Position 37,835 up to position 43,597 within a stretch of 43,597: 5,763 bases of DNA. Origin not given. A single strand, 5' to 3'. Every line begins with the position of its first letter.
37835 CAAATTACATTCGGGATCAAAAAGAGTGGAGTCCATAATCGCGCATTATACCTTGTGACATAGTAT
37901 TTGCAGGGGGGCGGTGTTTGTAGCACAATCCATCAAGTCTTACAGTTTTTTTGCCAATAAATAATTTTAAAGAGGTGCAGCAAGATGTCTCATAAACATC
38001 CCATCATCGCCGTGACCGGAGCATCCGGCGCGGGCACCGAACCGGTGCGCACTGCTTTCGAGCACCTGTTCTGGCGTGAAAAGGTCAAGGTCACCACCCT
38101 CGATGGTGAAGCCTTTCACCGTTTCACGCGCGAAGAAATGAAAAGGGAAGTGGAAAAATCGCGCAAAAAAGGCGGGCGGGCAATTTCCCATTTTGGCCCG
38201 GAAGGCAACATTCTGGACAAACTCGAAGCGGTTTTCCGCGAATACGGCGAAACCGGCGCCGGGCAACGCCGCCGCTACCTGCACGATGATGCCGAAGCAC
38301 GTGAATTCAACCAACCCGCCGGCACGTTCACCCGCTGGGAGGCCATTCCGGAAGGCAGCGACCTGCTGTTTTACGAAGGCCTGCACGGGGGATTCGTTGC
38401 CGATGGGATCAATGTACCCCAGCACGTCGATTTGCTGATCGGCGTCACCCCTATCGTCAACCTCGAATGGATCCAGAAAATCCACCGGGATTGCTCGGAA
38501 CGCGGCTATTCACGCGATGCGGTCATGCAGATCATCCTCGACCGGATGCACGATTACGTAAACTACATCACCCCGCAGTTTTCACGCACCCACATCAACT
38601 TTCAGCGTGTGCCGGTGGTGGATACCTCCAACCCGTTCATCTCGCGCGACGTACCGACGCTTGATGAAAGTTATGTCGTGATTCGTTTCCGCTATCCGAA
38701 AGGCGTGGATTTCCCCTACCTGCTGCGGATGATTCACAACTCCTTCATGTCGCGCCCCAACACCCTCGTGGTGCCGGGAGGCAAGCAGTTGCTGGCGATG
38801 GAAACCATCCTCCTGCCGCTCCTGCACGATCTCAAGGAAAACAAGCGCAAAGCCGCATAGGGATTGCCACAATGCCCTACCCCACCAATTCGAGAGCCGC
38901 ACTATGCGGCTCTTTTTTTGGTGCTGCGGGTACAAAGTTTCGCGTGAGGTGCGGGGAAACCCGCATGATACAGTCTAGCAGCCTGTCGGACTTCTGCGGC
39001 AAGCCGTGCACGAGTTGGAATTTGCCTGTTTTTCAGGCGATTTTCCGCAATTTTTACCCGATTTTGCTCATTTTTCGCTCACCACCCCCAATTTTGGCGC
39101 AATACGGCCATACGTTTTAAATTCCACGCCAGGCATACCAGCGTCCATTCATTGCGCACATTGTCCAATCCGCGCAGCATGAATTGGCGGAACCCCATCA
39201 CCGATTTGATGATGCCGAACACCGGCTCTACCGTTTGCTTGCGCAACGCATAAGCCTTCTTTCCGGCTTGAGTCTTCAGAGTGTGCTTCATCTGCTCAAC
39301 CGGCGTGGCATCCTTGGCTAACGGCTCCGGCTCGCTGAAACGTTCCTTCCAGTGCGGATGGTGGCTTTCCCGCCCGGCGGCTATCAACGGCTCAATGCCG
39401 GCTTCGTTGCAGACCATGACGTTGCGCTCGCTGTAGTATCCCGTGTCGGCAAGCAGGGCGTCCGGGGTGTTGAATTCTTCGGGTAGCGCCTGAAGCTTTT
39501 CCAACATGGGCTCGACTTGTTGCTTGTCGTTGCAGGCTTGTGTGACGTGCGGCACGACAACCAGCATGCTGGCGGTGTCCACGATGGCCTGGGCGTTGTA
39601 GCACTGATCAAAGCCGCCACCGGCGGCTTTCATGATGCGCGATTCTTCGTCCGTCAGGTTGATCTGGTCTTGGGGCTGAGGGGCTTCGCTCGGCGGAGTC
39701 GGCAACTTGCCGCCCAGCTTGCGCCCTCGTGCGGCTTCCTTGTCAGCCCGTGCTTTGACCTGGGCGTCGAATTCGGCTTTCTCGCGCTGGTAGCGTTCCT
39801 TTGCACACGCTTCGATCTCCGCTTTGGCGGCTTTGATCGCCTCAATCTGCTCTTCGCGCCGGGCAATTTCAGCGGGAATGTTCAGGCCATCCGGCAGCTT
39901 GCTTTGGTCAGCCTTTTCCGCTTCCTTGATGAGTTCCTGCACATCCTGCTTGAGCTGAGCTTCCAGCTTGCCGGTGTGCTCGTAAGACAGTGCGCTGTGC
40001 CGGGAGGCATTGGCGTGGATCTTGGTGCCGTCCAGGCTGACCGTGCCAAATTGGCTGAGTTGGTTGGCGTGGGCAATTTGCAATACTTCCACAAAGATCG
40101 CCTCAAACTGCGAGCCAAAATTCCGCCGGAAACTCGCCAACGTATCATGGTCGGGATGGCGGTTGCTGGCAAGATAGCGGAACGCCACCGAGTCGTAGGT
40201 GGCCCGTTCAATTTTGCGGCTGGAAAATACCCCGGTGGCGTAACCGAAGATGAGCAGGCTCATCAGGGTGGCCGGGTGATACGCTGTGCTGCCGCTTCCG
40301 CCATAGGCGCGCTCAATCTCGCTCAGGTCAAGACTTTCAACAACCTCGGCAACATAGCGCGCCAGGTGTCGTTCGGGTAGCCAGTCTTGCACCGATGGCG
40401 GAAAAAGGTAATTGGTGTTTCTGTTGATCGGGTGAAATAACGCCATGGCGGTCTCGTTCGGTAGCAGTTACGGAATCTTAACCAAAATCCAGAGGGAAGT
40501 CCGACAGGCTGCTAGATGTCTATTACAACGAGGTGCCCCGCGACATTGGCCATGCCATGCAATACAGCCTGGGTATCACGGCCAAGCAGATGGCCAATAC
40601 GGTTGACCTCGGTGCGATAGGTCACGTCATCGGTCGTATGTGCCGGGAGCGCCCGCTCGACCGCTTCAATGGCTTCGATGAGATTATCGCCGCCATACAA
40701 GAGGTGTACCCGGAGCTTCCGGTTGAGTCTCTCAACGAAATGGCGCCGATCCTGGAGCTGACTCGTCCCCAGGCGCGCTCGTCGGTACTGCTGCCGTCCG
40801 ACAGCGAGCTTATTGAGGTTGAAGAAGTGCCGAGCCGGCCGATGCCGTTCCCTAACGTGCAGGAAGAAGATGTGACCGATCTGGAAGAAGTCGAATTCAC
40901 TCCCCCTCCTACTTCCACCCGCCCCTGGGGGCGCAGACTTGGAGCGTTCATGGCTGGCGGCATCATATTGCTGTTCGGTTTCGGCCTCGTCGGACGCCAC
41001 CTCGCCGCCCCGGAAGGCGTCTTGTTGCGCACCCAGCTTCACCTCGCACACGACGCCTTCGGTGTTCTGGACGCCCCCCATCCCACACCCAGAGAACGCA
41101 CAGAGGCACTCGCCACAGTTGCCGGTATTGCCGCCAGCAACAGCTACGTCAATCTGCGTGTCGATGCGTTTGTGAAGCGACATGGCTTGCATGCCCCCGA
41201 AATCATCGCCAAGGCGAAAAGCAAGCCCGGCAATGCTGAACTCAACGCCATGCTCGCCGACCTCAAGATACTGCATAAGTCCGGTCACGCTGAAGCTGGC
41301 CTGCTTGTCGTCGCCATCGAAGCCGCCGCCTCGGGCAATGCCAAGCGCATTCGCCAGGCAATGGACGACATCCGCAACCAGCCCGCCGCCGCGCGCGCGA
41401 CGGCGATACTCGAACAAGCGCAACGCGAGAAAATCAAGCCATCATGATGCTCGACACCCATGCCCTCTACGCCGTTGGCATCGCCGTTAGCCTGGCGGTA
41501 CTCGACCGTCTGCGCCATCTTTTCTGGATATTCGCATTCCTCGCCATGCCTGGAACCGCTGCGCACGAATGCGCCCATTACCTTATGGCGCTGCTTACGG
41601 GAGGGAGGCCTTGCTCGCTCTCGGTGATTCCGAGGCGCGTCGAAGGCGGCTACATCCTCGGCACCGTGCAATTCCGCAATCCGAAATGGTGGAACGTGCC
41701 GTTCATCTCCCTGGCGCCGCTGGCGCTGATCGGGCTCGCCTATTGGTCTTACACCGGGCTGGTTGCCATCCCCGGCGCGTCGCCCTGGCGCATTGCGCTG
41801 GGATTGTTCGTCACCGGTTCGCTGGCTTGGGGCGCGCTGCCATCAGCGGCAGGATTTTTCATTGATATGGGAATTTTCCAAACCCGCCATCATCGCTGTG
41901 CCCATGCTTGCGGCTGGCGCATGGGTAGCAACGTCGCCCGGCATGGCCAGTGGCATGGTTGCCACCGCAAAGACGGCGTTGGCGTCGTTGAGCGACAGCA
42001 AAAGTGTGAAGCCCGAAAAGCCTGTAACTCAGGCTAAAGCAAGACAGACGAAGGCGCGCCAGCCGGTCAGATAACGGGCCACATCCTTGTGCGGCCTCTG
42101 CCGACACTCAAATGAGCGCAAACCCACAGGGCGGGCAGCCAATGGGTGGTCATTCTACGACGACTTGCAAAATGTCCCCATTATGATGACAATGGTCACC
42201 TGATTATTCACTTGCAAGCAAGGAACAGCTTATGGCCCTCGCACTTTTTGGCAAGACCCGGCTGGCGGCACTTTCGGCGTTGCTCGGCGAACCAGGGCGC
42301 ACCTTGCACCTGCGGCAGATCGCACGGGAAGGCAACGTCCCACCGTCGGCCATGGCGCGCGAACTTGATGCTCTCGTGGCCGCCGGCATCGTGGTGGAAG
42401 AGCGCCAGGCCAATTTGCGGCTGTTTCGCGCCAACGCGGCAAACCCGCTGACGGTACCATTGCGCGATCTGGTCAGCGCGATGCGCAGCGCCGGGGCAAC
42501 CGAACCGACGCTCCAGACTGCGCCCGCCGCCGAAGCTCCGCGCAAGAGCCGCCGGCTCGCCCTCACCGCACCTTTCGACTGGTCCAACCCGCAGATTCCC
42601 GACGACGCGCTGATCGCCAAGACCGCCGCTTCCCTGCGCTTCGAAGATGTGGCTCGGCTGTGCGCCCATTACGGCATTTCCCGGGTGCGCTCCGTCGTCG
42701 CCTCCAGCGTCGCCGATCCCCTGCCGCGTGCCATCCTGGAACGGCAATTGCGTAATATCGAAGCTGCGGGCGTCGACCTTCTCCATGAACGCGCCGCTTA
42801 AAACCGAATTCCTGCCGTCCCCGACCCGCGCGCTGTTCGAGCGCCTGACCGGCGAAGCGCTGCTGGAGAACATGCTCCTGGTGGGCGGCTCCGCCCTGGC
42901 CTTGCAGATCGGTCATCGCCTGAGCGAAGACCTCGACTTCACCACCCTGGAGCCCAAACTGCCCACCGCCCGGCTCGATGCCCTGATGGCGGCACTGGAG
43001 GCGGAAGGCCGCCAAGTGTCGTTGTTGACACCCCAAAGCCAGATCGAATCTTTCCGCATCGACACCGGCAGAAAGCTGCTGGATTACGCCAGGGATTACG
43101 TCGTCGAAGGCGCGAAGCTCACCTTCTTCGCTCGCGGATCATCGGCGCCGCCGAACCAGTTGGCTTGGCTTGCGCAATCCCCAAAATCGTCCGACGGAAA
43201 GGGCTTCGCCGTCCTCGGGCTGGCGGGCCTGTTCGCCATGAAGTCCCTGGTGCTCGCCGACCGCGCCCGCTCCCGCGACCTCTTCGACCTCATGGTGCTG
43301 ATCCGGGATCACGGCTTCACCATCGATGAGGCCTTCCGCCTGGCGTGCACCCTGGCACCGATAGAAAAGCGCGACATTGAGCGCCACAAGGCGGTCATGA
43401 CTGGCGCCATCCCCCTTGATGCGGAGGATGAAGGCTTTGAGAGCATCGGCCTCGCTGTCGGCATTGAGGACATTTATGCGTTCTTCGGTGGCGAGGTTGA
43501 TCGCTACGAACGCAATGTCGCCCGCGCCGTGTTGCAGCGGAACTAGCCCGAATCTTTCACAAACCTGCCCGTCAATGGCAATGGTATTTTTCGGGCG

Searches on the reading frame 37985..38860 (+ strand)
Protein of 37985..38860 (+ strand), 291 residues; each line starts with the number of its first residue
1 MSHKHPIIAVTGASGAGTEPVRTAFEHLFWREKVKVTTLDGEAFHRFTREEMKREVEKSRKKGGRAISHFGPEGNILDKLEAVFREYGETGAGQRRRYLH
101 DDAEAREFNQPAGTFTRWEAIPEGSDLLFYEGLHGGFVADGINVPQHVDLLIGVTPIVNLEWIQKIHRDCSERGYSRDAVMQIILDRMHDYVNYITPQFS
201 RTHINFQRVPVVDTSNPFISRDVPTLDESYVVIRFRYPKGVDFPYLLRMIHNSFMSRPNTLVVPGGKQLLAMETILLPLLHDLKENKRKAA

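Call 15: search_protein_families(library=pfam, proteins=[window:37985-38860:+], max_evalue=0.01)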
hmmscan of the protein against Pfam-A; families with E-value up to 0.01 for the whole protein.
window:37985-38860:+ (291 aa): 1 family
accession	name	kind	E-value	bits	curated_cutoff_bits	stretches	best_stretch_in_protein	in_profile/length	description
PF00485.24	PRK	-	1.4e-61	208.2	22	1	7-215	1-196/196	Phosphoribulokinase / Uridine kinase family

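Call 37: list_cluster_members(proteins=[window:37985-38860:+, window:34779-35546:-, window:36346-37002:-, window:39079-40446:-, window:17606-20692:-, window:21860-23326:-, window:11691-13325:-, window:10124-11677:-, window:33847-34314:-, window:42647-43546:+])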
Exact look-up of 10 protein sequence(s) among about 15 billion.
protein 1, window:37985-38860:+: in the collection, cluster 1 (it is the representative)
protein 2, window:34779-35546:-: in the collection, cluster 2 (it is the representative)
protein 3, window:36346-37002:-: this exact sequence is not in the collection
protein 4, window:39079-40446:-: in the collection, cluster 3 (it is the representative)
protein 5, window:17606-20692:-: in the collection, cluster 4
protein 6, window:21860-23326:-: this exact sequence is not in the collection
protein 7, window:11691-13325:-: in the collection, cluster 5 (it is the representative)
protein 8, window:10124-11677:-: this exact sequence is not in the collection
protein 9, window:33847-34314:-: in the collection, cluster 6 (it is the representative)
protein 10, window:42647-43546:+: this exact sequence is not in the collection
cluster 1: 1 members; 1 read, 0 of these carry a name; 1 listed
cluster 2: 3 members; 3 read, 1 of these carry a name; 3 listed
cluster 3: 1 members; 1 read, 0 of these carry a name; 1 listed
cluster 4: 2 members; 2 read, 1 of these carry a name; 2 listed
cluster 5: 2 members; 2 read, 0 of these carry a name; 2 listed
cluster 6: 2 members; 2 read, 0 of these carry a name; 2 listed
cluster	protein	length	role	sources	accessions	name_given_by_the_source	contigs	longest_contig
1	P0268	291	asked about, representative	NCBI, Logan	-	-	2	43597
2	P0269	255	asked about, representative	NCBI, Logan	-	-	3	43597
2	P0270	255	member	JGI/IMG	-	MtfA peptidase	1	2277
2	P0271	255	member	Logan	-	-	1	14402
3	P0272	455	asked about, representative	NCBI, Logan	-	-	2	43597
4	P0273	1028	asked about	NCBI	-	-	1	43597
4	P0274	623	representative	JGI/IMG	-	hydrophobic/amphiphilic exporter-1 (mainly G- bacteria), HAE1 family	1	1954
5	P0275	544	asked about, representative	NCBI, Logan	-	-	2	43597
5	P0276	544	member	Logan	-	-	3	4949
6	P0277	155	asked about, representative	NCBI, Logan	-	-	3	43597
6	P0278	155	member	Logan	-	-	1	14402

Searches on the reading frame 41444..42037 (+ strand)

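Call 15: search_protein_families(library=pfam, proteins=[window:41444-42037:+], max_evalue=0.01)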
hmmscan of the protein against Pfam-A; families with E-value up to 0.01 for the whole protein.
window:41444-42037:+ (197 aa): 1 family
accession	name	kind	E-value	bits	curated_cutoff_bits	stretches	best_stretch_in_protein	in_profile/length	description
PF13398.12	Peptidase_M50B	-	0.0065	16.6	26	0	32-63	19-50/201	Peptidase M50B-like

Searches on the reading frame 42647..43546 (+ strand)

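Call 15: search_protein_families(library=pfam, proteins=[window:42647-43546:+], max_evalue=0.01)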
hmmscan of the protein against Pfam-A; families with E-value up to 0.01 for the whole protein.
window:42647-43546:+ (299 aa): 1 family
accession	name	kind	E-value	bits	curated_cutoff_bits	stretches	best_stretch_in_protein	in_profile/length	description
PF08843.17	AbiEii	-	3.5e-17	63.6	22.5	1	61-232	1-184/238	Nucleotidyl transferase AbiEii toxin, Type IV TA system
